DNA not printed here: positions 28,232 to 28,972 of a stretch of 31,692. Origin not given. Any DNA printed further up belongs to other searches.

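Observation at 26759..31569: The fibre shaft is built from at least six copies of a three-motif module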

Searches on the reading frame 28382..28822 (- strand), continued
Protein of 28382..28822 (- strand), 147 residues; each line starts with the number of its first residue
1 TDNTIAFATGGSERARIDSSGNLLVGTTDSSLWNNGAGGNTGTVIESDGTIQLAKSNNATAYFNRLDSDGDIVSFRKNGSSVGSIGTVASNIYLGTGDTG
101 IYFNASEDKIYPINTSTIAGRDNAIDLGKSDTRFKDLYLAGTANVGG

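Call 39: search_solved_structures(query=A2, max_evalue=10, show_alignments=5)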
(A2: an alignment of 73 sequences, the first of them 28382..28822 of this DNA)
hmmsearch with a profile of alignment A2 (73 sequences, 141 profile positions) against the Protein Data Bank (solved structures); distinct sequences matched with E-value up to 10: 17.
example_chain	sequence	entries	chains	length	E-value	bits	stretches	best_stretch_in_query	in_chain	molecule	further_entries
2ymu_A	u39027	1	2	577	1.5e-08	37.8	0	20-60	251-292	WD-40 REPEAT PROTEIN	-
7bie_A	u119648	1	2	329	3.6e-07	33.3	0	19-60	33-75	nvWRAP-T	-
7big_A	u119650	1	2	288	6.8e-07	32.4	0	20-60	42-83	v13WRAP-T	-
7bid_A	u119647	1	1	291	3.1e-06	30.3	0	18-60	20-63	v31WRAP-T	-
7bif_A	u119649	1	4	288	9.4e-06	28.7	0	20-60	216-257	v22WRAP-T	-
6r60_A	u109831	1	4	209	0.00015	24.8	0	18-60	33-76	WD-40 repeat protein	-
6r5y_A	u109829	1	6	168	0.0018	21.3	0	18-60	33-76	WD-40 repeat protein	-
8ond_A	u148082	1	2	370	0.025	17.7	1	4-90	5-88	bd2133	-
6r5z_A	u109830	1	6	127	0.043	16.9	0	18-60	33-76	9-bladed beta-propeller formed by three 3-bladed fragments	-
8ojn_C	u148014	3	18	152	0.092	15.8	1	4-34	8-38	Cell wall surface anchor family protein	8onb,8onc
8ol4_A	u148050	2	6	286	0.32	14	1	3-46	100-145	Cell wall surface anchor family protein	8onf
4v87_A8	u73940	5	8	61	0.36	13.9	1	4-47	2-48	50S ribosomal protein L35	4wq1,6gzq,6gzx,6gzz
5a9z_Ae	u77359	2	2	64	0.36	13.9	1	4-47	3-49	50S ribosomal protein L35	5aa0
10px_18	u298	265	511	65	0.38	13.8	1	4-47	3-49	50S ribosomal protein L35 | tRNA acceptor end mimic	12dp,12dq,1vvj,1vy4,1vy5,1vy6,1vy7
4v83_B5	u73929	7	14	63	0.4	13.7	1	4-47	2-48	50S ribosomal protein L35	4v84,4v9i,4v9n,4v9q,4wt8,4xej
4hiz_A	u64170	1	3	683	0.94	12.5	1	115-139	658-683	Endosialidase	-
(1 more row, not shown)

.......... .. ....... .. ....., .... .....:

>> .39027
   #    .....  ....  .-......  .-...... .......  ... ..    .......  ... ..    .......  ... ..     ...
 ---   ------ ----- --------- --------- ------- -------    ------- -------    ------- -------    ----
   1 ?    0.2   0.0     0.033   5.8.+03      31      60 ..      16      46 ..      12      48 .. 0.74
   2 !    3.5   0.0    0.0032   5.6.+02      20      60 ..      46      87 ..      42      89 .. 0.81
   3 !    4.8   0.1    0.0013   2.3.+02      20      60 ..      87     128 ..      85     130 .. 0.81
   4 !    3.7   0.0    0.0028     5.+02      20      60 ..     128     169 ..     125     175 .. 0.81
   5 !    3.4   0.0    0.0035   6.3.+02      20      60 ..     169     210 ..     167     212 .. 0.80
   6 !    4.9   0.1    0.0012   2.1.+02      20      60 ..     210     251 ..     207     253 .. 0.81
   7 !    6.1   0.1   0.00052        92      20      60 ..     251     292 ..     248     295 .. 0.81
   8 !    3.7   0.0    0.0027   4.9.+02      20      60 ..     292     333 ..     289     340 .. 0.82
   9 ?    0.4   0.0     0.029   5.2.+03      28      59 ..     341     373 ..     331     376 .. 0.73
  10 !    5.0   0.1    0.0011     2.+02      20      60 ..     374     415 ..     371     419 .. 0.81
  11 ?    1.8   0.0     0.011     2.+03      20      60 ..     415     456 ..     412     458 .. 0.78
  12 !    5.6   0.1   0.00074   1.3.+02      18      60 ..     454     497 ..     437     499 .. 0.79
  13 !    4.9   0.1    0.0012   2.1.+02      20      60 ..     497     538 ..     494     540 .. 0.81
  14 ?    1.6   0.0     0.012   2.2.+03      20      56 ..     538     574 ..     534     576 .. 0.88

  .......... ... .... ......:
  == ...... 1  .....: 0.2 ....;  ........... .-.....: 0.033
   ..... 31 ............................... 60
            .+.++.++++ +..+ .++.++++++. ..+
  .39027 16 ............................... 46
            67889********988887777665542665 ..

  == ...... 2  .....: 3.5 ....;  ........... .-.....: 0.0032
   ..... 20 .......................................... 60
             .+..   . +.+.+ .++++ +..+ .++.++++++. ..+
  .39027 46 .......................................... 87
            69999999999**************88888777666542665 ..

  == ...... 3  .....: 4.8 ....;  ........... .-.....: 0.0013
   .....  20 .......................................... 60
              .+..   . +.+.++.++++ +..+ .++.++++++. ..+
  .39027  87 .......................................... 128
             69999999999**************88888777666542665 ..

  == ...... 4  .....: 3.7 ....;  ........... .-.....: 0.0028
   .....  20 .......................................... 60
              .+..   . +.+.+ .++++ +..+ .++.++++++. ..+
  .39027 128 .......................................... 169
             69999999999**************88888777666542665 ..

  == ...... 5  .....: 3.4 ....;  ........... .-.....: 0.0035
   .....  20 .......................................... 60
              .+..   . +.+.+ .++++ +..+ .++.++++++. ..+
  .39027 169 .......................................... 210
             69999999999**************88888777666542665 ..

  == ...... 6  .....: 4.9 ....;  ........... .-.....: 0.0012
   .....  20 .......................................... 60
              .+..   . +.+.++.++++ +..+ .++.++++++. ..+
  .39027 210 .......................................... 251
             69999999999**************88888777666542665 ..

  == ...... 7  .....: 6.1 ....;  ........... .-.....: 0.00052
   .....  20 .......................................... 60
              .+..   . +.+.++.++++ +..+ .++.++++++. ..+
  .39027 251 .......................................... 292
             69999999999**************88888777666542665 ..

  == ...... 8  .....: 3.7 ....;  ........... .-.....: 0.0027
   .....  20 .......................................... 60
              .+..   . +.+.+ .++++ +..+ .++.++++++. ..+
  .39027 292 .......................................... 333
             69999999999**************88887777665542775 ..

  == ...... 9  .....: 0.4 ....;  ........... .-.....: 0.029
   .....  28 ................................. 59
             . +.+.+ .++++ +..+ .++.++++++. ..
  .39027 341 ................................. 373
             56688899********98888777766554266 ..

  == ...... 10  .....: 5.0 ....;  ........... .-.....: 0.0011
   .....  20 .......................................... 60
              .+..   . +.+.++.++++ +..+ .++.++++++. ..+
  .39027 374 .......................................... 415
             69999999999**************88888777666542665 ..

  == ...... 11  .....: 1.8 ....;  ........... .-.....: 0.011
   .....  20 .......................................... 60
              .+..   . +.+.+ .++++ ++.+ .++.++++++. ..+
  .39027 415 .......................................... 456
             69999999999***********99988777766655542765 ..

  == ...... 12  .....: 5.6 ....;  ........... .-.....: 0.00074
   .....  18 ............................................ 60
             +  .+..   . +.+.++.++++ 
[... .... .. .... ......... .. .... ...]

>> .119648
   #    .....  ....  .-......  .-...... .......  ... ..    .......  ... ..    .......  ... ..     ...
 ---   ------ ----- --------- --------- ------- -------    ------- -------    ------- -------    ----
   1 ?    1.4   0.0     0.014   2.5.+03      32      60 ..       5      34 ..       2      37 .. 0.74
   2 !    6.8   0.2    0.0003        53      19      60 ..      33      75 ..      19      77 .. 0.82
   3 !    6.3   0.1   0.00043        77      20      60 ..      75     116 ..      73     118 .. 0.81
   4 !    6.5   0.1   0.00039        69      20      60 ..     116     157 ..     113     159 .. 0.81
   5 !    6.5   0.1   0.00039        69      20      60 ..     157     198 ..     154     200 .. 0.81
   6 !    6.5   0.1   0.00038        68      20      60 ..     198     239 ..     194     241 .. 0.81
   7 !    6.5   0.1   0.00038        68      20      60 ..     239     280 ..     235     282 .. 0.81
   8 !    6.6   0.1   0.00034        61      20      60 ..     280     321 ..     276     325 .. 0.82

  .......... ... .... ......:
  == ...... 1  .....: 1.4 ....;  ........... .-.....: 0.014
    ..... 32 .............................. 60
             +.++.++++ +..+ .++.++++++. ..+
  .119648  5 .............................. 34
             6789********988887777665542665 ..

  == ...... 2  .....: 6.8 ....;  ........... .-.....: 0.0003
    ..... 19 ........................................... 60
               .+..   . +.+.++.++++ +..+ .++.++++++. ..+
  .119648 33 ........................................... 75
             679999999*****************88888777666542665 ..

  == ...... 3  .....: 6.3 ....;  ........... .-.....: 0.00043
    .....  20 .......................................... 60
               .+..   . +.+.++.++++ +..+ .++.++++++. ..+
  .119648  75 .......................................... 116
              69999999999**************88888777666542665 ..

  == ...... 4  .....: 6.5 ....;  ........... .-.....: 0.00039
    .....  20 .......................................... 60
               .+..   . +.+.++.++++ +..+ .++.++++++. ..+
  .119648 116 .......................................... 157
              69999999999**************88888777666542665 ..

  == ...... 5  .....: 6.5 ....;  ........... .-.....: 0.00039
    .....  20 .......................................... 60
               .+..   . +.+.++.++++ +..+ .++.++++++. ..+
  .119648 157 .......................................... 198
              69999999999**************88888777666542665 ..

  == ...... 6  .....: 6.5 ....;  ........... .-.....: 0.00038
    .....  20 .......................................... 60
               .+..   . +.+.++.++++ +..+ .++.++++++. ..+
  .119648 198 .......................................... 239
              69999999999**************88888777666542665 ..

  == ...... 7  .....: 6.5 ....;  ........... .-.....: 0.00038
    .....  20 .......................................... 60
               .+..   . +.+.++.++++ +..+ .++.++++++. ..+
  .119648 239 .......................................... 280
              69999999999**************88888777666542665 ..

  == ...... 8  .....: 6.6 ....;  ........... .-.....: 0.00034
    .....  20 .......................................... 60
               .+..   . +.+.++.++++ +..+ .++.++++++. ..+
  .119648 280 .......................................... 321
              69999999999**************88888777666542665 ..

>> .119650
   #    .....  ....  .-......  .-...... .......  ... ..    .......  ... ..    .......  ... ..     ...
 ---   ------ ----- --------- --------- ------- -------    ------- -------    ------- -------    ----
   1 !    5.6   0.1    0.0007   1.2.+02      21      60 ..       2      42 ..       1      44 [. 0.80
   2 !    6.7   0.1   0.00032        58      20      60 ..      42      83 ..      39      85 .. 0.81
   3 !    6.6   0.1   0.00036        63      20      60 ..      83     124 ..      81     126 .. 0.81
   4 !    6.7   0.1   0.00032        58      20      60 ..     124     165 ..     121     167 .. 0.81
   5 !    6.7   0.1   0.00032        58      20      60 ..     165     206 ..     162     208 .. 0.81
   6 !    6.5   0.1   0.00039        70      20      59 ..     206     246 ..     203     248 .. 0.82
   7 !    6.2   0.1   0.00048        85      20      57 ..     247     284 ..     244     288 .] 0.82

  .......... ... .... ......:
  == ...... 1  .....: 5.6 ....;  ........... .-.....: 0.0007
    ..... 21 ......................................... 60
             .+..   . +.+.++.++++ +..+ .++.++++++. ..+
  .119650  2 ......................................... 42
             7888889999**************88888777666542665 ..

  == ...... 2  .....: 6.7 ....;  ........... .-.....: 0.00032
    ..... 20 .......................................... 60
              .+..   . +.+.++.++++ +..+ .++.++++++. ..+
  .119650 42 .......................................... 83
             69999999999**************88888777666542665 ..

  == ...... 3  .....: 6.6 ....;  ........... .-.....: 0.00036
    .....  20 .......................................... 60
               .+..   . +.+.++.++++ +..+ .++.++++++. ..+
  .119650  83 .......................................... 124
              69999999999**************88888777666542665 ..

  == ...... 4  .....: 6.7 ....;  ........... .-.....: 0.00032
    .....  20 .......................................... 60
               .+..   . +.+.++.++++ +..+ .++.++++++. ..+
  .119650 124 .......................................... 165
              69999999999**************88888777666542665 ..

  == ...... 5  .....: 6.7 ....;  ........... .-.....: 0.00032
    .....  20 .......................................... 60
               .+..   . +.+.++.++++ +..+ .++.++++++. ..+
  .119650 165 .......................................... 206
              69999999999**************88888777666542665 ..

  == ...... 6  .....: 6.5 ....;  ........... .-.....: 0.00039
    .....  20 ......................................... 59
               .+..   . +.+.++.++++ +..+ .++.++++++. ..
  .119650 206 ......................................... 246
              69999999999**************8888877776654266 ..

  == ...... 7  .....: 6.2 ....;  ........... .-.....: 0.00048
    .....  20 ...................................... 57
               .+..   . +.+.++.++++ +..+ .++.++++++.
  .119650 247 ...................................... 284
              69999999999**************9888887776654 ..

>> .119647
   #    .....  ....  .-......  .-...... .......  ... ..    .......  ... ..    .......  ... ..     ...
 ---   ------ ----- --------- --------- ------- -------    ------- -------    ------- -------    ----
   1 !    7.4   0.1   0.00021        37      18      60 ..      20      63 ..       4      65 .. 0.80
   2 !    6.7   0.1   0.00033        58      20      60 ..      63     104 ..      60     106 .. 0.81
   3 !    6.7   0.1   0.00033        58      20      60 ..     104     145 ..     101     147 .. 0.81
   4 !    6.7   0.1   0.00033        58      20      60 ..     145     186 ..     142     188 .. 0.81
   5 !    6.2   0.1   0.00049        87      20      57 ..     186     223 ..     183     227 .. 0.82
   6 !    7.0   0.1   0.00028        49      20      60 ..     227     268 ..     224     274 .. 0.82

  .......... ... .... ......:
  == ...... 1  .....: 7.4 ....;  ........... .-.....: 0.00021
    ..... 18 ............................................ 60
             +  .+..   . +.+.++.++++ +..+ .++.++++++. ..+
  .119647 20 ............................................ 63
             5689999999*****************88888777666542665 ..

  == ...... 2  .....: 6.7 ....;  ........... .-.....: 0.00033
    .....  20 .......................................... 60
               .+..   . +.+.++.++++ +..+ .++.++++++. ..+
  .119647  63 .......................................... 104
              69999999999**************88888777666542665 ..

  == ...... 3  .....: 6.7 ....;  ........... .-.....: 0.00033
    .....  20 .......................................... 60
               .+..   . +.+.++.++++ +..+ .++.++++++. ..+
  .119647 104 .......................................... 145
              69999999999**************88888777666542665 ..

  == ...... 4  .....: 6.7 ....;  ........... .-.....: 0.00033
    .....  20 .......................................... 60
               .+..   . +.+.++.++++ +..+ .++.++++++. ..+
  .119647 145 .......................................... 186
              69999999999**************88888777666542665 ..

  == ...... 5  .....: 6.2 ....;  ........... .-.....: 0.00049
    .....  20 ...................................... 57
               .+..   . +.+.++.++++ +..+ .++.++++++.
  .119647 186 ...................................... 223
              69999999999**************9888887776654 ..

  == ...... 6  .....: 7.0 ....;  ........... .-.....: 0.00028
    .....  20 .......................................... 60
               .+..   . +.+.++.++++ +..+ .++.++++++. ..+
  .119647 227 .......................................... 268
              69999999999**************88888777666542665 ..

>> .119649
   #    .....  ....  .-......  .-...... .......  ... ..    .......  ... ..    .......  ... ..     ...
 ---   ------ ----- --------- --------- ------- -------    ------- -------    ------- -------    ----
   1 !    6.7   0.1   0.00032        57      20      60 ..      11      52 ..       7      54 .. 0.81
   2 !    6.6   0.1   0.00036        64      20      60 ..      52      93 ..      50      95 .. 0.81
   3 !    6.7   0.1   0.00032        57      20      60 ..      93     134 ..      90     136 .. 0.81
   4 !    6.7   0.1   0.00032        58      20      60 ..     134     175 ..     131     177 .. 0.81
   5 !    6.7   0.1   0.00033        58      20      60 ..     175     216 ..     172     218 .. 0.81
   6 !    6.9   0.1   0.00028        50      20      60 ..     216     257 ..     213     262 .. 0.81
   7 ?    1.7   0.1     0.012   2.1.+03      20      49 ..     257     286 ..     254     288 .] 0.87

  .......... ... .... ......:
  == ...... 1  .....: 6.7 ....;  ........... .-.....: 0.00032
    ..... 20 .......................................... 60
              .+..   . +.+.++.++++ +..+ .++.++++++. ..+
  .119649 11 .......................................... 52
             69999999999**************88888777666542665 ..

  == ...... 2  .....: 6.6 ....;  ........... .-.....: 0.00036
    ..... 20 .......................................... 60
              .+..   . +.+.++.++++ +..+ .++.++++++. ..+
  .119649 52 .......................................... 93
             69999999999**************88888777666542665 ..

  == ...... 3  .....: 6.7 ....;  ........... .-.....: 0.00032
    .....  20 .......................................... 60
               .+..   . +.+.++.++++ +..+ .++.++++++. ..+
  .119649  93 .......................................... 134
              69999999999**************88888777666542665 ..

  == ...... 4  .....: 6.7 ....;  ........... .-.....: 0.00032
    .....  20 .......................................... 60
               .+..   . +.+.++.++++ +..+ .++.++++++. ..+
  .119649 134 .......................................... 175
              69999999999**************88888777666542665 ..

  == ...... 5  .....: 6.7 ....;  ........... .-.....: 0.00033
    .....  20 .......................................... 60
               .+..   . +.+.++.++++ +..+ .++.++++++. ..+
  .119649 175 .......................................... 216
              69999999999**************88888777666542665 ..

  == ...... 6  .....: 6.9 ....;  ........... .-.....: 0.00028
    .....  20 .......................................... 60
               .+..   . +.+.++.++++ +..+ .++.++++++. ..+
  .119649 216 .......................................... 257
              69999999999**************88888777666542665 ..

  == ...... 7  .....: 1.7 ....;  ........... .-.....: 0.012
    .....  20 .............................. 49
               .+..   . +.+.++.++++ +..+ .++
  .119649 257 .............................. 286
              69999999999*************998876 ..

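Call 49: fold_search(model_id=the predicted structure, library=viral)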
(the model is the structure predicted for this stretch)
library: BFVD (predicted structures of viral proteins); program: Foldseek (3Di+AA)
matches with E <= 10: 724; with E <= 0.001: 4
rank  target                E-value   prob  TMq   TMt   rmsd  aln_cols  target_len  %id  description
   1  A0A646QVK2            1.5e-11  1.00  0.73  0.43   6.4       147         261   40  (no name in the UniProt tables at hand)
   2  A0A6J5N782            3.2e-05  1.00  0.40  0.17  12.4       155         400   26  Intramolecular chaperone auto-processing domain containing protein (Fragment) [uncultured Caudovirales phage]
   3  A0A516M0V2            3.6e-04  1.00  0.42  0.11  13.4       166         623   21  (no name in the UniProt tables at hand)
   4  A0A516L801            3.6e-04  1.00  0.39  0.14  10.1       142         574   28  (no name in the UniProt tables at hand)
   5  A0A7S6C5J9            1.0e-03  1.00  0.42  0.11   9.6       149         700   29  (no name in the UniProt tables at hand)
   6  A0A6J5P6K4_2          1.1e-03  1.00  0.35  0.09   9.7       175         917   24  Intramolecular chaperone auto-processing domain containing protein [uncultured Caudovirales phage]
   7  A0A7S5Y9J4            1.1e-03  1.00  0.41  0.07   9.2       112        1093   32  (no name in the UniProt tables at hand)
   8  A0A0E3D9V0            1.6e-03  1.00  0.38  0.21  11.0       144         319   13  Putative minor structural protein I [Bacillus phage BCP8-2]
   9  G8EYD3                3.1e-03  1.00  0.40  0.18  12.9       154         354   21  Peptidase S74 domain-containing protein [Synechococcus phage S-CBP42]
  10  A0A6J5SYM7            4.8e-03  0.99  0.30  0.08  16.1       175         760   22  Uncharacterized protein [uncultured Caudovirales phage]
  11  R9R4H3                7.1e-03  0.99  0.36  0.07  13.7       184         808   16  Putative phage minor structural protein [Vibrio phage JA-1]
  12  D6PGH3                9.3e-03  1.00  0.43  0.21   8.5       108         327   23  (no name in the UniProt tables at hand)
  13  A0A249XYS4            1.1e-02  1.00  0.44  0.16  11.5       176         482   18  Long tail fiber protein Gp37 (Fragment) [Escherichia phage ECO4]
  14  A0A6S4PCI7            1.1e-02  0.98  0.35  0.12  14.8       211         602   20  Uncharacterized protein [uncultured phage_MedDCM-OCT-S28-C3]
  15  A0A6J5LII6            1.1e-02  0.98  0.37  0.09  11.4       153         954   22  Intramolecular chaperone auto-processing domain containing protein [uncultured Caudovirales phage]
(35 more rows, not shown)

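Call 73: search_protein_families(library=pfam, proteins=[P0070, P0091, P0137, P0121], max_evalue=0.01)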
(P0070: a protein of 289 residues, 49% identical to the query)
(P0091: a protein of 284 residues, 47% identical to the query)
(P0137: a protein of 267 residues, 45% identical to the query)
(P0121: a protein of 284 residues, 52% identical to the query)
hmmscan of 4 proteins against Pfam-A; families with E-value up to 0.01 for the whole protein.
P0070 (289 aa): 0 families

P0091 (284 aa): 0 families

P0137 (267 aa): 0 families

P0121 (284 aa): 0 families
